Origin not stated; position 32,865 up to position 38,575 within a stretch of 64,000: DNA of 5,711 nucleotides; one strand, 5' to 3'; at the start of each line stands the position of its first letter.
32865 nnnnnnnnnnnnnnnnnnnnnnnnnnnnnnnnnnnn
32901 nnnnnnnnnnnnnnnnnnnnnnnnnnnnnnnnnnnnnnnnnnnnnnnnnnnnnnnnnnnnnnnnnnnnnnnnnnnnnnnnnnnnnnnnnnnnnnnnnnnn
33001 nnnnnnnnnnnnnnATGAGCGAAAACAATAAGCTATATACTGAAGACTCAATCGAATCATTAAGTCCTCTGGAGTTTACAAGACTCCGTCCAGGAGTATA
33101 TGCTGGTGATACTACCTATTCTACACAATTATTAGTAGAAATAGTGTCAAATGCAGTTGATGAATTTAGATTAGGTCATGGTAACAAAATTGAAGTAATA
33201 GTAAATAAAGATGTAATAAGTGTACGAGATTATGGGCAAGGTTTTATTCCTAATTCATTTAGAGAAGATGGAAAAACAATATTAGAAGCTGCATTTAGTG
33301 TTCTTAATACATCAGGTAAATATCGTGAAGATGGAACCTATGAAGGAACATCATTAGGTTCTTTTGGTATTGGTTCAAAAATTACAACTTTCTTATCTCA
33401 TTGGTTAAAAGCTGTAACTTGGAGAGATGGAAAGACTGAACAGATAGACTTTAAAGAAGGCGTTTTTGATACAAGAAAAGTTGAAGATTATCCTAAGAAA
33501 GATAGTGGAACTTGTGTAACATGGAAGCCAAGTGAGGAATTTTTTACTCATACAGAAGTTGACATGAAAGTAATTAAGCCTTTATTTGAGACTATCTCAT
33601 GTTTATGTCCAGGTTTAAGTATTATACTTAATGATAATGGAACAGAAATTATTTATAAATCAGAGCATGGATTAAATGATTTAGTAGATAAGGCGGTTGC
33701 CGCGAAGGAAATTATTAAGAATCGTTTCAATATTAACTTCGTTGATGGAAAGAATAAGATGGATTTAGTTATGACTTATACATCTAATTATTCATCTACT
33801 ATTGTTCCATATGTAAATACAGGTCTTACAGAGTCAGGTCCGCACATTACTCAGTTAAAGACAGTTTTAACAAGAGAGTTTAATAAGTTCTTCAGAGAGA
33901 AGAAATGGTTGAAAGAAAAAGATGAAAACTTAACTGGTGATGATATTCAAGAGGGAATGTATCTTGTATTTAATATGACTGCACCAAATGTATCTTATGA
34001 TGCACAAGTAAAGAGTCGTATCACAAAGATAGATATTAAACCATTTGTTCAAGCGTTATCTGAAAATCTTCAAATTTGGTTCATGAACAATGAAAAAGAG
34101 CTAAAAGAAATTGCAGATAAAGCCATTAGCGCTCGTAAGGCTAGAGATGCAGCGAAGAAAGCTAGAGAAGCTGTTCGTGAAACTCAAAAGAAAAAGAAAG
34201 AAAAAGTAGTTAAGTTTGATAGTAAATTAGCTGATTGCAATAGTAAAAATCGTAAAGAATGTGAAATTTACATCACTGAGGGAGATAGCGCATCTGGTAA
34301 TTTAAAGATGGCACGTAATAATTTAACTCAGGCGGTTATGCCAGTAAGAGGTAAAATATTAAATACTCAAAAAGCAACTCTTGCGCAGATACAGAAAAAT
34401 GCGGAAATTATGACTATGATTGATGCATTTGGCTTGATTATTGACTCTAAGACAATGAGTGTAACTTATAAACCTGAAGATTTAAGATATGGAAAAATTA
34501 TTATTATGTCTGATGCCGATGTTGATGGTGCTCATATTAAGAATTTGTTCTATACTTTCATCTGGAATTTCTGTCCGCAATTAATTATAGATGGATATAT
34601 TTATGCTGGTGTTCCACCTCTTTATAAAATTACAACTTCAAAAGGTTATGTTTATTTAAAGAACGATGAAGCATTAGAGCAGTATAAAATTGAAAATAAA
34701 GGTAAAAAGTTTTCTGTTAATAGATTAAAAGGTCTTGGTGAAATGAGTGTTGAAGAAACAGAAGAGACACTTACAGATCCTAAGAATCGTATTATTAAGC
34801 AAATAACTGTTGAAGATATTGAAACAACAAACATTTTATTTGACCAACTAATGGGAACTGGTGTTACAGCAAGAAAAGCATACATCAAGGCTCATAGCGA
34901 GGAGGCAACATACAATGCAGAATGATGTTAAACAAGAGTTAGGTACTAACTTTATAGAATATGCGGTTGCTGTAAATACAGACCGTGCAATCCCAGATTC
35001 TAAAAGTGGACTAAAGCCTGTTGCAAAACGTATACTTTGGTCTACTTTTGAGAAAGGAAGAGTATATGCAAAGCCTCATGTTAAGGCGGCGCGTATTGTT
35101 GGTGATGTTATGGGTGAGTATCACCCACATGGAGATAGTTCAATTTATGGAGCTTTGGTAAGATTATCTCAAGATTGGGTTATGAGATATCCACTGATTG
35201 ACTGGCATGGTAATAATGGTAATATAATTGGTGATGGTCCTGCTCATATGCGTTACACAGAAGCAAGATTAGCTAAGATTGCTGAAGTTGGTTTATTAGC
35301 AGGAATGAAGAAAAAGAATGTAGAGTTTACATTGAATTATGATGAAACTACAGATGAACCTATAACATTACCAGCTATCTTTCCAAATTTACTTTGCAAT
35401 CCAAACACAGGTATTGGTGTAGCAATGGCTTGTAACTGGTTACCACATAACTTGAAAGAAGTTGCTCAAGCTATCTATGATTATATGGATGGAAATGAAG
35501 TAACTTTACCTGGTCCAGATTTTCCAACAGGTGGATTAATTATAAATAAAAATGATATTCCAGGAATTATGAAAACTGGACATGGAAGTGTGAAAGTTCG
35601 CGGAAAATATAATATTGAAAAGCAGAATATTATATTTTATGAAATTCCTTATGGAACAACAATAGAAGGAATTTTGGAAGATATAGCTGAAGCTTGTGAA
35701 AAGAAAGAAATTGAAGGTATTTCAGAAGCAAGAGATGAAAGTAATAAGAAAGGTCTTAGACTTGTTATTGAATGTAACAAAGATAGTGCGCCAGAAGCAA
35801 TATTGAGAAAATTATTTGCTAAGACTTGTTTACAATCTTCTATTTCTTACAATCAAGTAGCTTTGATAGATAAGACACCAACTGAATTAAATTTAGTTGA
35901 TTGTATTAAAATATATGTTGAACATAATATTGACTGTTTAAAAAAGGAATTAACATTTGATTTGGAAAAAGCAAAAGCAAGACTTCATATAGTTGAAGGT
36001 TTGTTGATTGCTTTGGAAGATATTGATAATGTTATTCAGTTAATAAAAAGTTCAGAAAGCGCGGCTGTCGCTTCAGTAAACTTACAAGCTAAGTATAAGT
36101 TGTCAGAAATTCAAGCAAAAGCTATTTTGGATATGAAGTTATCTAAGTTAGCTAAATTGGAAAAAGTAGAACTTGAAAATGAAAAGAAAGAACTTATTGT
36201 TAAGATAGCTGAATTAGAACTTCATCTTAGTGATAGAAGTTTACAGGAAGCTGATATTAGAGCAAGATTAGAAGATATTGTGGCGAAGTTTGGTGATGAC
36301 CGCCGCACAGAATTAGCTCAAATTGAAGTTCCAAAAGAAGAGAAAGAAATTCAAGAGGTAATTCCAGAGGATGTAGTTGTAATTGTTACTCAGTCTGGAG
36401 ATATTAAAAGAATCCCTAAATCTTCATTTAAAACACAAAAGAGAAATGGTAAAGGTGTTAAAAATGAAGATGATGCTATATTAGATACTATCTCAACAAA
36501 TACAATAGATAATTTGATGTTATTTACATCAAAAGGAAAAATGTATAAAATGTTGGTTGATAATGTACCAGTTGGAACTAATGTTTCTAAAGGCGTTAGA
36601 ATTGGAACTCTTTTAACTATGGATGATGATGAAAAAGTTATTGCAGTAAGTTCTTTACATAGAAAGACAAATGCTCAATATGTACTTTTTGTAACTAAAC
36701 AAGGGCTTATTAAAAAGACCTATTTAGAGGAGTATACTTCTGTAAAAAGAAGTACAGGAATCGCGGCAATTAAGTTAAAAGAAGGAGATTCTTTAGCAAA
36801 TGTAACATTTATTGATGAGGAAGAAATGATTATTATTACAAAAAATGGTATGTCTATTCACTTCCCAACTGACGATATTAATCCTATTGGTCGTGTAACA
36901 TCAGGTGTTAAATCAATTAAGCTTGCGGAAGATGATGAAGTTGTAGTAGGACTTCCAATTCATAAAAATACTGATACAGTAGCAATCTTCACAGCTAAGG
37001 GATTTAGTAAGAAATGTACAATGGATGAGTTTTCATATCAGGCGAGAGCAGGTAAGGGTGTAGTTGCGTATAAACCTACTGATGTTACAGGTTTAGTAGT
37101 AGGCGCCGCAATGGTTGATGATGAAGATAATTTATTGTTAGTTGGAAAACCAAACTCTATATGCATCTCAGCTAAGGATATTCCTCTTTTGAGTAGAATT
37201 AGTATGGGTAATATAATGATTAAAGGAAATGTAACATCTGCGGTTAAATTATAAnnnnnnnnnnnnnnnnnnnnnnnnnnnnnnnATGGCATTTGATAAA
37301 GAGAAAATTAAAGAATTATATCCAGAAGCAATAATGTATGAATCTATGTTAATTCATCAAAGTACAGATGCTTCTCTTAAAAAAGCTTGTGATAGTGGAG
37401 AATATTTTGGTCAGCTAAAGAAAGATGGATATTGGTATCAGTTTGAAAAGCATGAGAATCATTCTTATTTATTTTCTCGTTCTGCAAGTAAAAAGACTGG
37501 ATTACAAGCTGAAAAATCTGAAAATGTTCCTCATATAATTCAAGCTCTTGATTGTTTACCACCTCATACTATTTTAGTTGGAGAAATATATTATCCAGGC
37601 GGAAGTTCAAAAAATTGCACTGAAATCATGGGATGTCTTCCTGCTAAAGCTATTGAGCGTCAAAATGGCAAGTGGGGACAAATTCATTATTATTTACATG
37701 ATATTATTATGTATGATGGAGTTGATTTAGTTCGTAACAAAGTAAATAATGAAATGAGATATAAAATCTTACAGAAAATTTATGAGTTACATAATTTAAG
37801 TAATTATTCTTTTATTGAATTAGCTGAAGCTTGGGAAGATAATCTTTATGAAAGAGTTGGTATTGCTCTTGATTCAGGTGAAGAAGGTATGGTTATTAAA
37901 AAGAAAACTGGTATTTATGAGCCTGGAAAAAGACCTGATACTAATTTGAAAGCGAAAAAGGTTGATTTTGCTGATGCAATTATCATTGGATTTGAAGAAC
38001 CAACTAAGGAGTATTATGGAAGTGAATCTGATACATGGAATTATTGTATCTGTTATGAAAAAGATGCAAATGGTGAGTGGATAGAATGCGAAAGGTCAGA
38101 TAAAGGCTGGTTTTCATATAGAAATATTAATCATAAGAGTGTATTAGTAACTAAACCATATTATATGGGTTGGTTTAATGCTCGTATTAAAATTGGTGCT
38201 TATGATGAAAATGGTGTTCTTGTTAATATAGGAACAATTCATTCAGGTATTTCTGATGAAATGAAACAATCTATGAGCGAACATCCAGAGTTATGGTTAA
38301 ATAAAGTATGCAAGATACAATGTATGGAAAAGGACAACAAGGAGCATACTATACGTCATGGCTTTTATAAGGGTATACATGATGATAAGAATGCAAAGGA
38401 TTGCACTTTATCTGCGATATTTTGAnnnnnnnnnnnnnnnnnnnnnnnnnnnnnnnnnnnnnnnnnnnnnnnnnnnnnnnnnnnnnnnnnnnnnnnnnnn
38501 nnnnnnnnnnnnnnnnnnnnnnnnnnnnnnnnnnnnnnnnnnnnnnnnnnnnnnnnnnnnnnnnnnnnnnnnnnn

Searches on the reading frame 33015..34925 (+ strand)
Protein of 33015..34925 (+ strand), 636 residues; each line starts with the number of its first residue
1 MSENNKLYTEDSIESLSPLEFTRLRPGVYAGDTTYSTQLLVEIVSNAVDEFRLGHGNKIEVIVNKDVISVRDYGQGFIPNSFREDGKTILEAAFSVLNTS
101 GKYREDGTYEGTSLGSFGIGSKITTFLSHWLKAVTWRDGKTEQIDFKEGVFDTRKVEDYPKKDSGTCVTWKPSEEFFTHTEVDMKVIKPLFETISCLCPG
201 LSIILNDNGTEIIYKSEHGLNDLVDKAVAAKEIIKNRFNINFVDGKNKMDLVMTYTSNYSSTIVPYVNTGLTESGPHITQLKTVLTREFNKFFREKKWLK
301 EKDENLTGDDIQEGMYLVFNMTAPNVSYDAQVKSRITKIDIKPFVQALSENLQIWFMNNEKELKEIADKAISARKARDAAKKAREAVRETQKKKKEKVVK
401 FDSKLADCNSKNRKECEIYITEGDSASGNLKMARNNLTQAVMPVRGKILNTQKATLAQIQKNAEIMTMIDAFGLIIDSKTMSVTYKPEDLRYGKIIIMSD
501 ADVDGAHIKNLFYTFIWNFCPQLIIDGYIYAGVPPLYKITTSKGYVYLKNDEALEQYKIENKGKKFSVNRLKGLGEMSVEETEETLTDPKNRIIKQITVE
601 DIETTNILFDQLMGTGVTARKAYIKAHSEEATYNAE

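Call 40: search_protein_families(library=pfam, proteins=[window:33015-34925:+], max_evalue=0.001)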
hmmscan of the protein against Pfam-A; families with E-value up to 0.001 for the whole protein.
window:33015-34925:+ (636 aa): 4 families
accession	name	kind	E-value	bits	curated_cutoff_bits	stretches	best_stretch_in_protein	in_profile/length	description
PF00204.31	DNA_gyraseB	-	1.9e-32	112.5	27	1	219-385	1-172/173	DNA gyrase B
PF00986.26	DNA_gyraseB_C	-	3.4e-16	59.6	29.8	1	564-625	2-63/63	DNA gyrase B subunit, carboxyl terminus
PF01751.28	Toprim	-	1.4e-13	51.2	23.1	1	417-522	1-86/96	Toprim domain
PF02518.31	HATPase_c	-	0.00055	20.8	26.4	0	36-115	6-76/111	Histidine kinase-, DNA gyrase B-, and HSP90-like ATPase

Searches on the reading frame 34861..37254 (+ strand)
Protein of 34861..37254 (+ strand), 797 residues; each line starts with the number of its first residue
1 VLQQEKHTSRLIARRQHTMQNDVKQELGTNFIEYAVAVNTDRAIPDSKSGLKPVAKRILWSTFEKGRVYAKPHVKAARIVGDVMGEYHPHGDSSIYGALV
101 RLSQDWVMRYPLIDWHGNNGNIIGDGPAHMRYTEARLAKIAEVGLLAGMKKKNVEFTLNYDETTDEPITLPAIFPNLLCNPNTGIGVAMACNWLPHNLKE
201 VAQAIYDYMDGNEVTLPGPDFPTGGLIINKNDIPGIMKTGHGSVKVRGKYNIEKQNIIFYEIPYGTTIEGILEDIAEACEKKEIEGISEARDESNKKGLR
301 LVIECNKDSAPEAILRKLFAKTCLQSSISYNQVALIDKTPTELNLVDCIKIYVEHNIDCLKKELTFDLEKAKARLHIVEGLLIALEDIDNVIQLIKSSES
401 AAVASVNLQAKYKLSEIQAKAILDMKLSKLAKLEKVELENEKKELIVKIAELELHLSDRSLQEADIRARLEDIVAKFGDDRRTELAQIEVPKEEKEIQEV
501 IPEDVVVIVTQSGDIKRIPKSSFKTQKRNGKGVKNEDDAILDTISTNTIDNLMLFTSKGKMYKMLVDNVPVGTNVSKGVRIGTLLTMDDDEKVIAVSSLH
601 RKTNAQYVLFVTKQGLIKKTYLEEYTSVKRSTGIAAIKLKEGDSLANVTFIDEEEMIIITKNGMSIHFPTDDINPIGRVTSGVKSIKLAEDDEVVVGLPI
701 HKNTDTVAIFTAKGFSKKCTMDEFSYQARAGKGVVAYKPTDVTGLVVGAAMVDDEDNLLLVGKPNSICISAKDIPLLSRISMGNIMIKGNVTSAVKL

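Call 40: search_protein_families(library=pfam, proteins=[window:34861-37254:+], max_evalue=0.001)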
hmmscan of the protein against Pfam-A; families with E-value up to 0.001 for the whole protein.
window:34861-37254:+ (797 aa): 2 families
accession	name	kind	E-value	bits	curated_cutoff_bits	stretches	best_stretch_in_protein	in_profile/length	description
PF00521.26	DNA_topoisoIV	-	2.8e-131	438.8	31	1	42-463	1-424/432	DNA gyrase/topoisomerase IV, subunit A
PF03989.18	DNA_gyraseA_C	-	3.2e-42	142.1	27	5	655-695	2-42/48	DNA gyrase C-terminal domain, beta-propeller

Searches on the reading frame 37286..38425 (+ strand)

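Call 40: search_protein_families(library=pfam, proteins=[window:37286-38425:+], max_evalue=0.001)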
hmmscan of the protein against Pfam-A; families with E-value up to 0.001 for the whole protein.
window:37286-38425:+ (379 aa): 1 family
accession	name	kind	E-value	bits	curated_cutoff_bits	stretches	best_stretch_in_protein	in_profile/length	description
PF01068.26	DNA_ligase_A_M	-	7.7e-18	65.3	26.2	1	28-224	8-204/204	ATP dependent DNA ligase domain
